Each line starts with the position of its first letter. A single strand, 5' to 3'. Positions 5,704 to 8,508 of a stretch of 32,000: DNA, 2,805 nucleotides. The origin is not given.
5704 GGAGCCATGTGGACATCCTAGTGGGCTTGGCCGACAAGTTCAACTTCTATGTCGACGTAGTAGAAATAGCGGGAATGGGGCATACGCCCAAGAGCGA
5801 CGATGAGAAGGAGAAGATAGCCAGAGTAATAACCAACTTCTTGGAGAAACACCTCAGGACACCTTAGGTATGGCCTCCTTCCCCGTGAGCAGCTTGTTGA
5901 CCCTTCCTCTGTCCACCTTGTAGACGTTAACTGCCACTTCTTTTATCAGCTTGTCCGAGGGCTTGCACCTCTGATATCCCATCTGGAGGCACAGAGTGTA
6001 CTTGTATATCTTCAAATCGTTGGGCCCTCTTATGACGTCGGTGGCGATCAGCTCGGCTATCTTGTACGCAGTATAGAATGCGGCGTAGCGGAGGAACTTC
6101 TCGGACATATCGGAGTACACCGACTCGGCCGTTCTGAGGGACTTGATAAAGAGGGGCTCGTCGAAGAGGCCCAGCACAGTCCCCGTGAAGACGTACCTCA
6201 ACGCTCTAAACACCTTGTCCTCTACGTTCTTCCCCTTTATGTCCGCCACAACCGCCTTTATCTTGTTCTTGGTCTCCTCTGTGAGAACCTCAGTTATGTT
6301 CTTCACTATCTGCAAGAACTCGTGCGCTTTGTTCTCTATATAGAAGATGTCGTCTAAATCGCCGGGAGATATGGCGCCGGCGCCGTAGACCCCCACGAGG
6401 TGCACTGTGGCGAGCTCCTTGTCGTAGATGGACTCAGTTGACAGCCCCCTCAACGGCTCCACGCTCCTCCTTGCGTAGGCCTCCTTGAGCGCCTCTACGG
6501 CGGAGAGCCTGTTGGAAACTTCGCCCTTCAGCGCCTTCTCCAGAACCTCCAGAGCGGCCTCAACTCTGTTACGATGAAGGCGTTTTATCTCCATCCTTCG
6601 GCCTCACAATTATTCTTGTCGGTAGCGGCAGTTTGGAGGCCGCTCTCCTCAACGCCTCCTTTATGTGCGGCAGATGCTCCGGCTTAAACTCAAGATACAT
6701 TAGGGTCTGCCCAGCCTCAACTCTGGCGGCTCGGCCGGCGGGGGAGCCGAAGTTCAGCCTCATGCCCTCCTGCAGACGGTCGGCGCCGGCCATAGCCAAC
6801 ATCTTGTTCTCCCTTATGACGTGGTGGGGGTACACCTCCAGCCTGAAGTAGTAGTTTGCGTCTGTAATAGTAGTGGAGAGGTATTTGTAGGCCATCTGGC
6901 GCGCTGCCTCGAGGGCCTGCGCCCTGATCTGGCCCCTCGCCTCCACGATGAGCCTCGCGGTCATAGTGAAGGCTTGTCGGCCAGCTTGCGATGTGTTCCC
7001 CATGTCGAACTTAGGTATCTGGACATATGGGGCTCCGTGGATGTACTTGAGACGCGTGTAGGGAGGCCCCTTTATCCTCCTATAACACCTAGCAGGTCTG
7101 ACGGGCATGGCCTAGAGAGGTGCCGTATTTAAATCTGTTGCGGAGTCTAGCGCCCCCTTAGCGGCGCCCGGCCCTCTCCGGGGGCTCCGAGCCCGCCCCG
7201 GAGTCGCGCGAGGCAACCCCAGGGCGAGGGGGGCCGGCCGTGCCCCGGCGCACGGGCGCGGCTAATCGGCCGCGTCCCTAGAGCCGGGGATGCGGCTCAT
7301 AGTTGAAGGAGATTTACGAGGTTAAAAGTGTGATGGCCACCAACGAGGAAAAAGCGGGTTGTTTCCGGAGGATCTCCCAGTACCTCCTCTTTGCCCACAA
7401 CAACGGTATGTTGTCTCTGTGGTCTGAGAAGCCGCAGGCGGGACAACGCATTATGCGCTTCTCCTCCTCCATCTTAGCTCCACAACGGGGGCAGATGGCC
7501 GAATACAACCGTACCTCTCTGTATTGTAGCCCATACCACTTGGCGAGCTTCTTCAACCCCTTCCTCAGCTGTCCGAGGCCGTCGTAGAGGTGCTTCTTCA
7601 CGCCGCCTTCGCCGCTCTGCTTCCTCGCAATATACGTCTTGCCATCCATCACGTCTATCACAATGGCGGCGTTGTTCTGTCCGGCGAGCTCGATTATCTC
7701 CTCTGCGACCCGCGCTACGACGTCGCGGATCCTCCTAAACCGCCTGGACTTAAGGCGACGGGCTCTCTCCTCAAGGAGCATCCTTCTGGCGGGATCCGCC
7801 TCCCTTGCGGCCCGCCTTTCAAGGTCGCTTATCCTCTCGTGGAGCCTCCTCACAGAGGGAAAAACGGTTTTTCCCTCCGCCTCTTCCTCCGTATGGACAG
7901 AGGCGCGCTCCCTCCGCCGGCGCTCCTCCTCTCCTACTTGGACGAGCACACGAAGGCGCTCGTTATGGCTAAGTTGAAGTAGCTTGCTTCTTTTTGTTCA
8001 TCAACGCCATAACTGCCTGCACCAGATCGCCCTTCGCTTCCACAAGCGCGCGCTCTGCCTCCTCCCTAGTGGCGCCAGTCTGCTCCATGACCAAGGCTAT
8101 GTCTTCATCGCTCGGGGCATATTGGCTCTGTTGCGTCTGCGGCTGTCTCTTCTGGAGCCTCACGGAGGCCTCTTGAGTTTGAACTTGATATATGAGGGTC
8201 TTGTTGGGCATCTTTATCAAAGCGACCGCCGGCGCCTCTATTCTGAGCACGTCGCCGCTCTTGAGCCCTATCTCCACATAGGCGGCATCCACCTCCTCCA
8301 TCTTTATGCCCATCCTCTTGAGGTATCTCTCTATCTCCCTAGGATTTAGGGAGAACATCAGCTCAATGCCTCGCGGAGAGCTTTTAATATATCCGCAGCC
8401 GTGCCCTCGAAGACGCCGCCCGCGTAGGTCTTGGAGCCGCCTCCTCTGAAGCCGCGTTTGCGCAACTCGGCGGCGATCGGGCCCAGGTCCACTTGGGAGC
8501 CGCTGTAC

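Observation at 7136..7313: Very GC-rich, hairpin-dense ~170-nt non-coding element between rpl10e and the TnpB-like ORF: an orphan structured RNA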

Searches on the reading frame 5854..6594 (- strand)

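Call 8: search_protein_families(library=pfam, proteins=[window:5854-6594:-], max_evalue=0.01)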
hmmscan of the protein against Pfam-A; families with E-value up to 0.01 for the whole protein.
window:5854-6594:- (246 aa): 1 family
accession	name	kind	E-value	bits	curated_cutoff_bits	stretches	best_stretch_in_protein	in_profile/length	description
PF09958.14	DUF2192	-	1.3e-71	241.2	21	1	4-236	1-229/229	Uncharacterized protein conserved in archaea (DUF2192)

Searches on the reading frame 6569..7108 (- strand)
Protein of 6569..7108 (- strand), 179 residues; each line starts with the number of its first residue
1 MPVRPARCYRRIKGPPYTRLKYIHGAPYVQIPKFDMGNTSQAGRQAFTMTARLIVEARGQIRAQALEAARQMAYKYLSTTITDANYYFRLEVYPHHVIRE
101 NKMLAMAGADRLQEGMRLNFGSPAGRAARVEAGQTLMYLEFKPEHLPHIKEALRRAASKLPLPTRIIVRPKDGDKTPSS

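Call 8: search_protein_families(library=pfam, proteins=[window:6569-7108:-], max_evalue=0.01)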
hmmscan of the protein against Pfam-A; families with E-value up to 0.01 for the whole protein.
window:6569-7108:- (179 aa): 1 family
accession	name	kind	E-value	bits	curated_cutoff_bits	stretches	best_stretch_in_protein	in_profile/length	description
PF00252.24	Ribosomal_L16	-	1.2e-30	106.5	27.9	1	13-167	2-132/132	Ribosomal protein L16p/L10e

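Call 11: find_related_loci(query=window:6569-7108:-, collection=genome_contigs, flank=3000)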
Query window:6569-7108:- (179 aa) in genome_contigs; peptide patterns used: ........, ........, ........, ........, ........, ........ (x = any residue, [..] = any of these).
99 stretches matched a pattern; 61 encode a relative of the query (tblastn E <= 1e-3); 60 distinct loci.
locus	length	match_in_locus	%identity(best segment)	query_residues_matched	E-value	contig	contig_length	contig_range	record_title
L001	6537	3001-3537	87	1-179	5e-106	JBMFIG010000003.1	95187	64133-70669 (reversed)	MAG: Thermoproteus sp. isolate KM4324-17 NODE_3_length_95187_cov_14.382094, whole genome shotgun sequence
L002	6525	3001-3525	89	1-175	3e-105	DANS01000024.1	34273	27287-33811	MAG TPA_asm: Thermoproteus sp. UBA157 UBA157_contig_3191, whole genome shotgun sequence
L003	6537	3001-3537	86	1-179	2e-105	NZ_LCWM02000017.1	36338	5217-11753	Thermoproteus sp. CP80 NODE_66_length_36338_cov_166.055_ID_1682772, whole genome shotgun sequence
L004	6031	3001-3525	87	1-175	3e-104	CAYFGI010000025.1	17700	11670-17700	MAG TPA_asm: uncultured Thermoproteaceae archaeon isolate DRP004690_co1_28 genome assembly, contig: NODE_198_length_1770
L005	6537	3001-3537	79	1-179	3e-96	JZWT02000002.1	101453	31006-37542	MAG: Thermoproteus sp. AZ2 NODE_9_length_101453_cov_7.956245, whole genome shotgun sequence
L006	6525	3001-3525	80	1-174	4e-92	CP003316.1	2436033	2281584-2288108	Pyrobaculum oguniense TE7, complete genome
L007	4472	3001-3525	79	1-174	6e-92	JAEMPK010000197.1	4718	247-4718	MAG: Pyrobaculum sp. isolate 2016_B02_str_C_12 c_000000000955, whole genome shotgun sequence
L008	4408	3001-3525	79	1-174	7e-91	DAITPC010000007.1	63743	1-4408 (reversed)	MAG TPA_asm: Pyrobaculum sp. isolate CTOTU25734 NODE_21_length_63743_cov_166.422073, whole genome shotgun sequence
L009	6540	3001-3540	76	1-179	8e-90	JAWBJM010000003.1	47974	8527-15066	MAG: Pyrobaculum sp. isolate GMQS_201907_bins_3 GMQS_201907_bins_3_scaffold_3, whole genome shotgun sequence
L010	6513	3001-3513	78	1-171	1e-89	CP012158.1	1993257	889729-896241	Pyrobaculum sp. WP30, complete genome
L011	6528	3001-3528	76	1-175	1e-89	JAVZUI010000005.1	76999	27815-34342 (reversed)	MAG: Pyrobaculum sp. isolate DRTY-8_201808_bins_12 DRTY-8_201808_bins_12_scaffold_5, whole genome shotgun sequence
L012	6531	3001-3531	76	1-176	2e-89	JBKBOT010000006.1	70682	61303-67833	MAG: Pyrobaculum sp. isolate 21I_056.bin.4 NODE_6_length_70682_cov_10.847546, whole genome shotgun sequence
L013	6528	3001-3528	73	1-177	7e-88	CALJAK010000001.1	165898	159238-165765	MAG: uncultured Thermoproteales archaeon isolate S1_Bin_MAXBIN__103_1 genome assembly, contig: c_000000054440, whole gen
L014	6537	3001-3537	89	1-179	5e-108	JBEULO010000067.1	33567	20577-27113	MAG: Thermoproteus sp. isolate KC_019 contig67, whole genome shotgun sequence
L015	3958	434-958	71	1-175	1e-82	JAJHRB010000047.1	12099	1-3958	MAG: Thermoproteaceae archaeon isolate Bin S10 scaffold_35_c1, whole genome shotgun sequence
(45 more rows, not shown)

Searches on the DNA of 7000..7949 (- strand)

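Call 4: search_rna_families(source=window, start=7000, end=7450, threshold=evalue, max_evalue=10, show_alignments=5)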
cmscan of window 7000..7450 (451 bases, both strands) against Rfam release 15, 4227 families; matches with E-value up to 10: 0.
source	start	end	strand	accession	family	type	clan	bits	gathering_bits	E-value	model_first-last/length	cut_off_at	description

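Call 57: build_rna_model(alignment_id=A6, structure=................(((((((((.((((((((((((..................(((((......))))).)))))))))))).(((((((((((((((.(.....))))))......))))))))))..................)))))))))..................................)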
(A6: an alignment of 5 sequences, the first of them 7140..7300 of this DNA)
Model R1 built from alignment A6 (5 sequences, 191 columns); structure: as given.
model positions 169; base pairs 41; branch points 1; effective number of sequences 1.45; information 0.589 bits per position. Calibrated on 0.2 Mb of random sequence (short: E-values are rough).
structure used (alignment columns):
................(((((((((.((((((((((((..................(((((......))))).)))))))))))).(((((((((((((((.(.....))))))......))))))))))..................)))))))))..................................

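Call 58: search_with_rna_model(model_id=R1, sources=[window, L001, L002, L003, L004, L005, L006, L007, L008, L009, L010, L011, L012, L013, L014, L015, L016, L017, L059, L061, L062, L063, L064, L065, L066], max_evalue=1, make_alignment=true)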
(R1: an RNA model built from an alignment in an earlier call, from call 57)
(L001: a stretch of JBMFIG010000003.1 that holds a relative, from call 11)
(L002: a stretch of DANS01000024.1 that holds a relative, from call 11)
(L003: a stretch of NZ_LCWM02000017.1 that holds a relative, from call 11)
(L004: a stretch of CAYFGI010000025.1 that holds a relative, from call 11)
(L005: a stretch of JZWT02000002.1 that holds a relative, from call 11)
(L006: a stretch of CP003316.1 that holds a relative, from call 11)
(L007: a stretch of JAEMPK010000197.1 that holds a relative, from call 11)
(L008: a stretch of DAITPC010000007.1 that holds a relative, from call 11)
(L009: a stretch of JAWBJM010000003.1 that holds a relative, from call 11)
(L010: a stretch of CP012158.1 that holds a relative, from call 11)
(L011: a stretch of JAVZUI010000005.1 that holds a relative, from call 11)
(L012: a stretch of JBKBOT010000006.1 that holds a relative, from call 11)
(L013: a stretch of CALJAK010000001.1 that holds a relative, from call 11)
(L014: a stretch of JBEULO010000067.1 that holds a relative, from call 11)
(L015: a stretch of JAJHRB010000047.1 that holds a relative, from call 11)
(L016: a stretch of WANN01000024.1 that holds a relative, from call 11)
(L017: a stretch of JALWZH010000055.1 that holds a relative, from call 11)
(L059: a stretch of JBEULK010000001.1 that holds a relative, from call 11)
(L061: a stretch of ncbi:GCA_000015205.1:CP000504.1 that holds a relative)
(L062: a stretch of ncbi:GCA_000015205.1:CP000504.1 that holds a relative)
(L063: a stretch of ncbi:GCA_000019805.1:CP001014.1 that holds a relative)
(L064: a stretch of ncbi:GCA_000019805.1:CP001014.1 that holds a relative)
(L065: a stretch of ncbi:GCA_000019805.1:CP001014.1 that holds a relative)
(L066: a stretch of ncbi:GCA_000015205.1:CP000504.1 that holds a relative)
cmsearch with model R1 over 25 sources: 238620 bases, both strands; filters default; matches with E-value up to 1: 11.
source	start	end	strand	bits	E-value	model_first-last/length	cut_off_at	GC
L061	3975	4145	+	162.1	5.2e-39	1-169/169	no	0.73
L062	3582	3747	+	150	6.4e-36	1-169/169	no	0.71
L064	11252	11421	+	134.9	4.4e-32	1-169/169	no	0.77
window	7140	7303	-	122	8.5e-29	1-169/169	no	0.79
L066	11253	11431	+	108.1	2.9e-25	1-169/169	no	0.77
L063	11265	11431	+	56.1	5.4e-12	1-169/169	no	0.76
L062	1063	1241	-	48.8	3.8e-10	1-169/169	no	0.66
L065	11283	11447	+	41.4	3e-08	1-169/169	no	0.75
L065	19143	19316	-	40.6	4.9e-08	1-169/169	no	0.7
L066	11290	11326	-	15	0.16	24-76/169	no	0.78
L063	20834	21006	+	13.6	0.35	1-169/169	no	0.6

Alignment A7: 11 matches aligned to the model, 253 columns, each read 5' to 3' on its own strand. Consensus structure (alignment columns), stored with it:
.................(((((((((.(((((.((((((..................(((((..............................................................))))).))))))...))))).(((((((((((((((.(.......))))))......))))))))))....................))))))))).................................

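Call 59: search_with_rna_model(model_id=R1, sources=[window, L061, L062, L063, L064, L065, L066], max_evalue=0.00001, make_alignment=true, show_alignments=0)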
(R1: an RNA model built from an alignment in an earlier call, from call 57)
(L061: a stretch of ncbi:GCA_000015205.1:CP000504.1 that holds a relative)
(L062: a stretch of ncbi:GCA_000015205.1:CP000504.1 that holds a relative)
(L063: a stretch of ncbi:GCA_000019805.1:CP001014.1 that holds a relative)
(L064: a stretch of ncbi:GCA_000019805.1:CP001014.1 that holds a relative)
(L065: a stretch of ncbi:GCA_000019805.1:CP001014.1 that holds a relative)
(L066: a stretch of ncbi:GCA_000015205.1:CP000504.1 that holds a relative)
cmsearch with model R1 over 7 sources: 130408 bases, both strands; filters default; matches with E-value up to 0.00001: 9.
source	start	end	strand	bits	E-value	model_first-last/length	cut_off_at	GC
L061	3975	4145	+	162.1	2.9e-39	1-169/169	no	0.73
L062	3582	3747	+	150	3.5e-36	1-169/169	no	0.71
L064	11252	11421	+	134.9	2.4e-32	1-169/169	no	0.77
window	7140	7303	-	122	4.6e-29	1-169/169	no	0.79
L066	11253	11431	+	108.1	1.6e-25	1-169/169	no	0.77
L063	11265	11431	+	56.1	2.9e-12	1-169/169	no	0.76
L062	1063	1241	-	48.8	2.1e-10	1-169/169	no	0.66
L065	11283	11447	+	41.4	1.6e-08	1-169/169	no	0.75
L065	19143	19316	-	40.6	2.7e-08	1-169/169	no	0.7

Alignment A8: 9 matches aligned to the model, 240 columns, each read 5' to 3' on its own strand. Consensus structure (alignment columns), stored with it:
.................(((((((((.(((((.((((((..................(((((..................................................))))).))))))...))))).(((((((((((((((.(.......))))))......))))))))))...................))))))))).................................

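Call 82: search_rna_families(sources=[L061, L062], threshold=evalue, max_evalue=1)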
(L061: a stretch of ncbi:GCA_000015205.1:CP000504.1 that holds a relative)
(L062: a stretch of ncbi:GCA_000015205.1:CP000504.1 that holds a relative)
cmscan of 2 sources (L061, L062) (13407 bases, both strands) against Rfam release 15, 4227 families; matches with E-value up to 1: 1.
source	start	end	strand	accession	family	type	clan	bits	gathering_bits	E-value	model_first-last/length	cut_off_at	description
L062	5337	5433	-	RF03329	mir-4743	Gene; miRNA;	-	23.2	72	0.48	1-101/101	no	mir-4743 microRNA precursor family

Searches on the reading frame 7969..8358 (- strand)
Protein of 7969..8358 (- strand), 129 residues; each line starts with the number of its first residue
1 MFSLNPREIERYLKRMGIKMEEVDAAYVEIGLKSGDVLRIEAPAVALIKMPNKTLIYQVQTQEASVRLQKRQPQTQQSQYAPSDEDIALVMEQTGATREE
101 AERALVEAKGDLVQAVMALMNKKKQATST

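Call 8: search_protein_families(library=pfam, proteins=[window:7969-8358:-], max_evalue=0.01)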
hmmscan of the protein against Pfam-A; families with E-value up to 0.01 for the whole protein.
window:7969-8358:- (129 aa): 5 families
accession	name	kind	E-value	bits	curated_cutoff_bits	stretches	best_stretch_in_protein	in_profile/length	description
PF19026.7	UBA_HYPK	-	2e-10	40.3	27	1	84-119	5-40/41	HYPK UBA domain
PF14555.12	UBA_4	-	0.001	19.2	21.8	1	84-116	1-33/43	UBA-like domain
PF16678.12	UBA_HOIP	-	0.0066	16.9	22.4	1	47-125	42-102/152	HOIP UBA domain pair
PF14632.11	SPT6_acidic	-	0.0071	17.1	24.4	0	61-102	34-75/87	Acidic N-terminal SPT6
PF00627.37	UBA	-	0.0087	16.3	22.4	0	84-116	3-34/37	UBA/TS-N domain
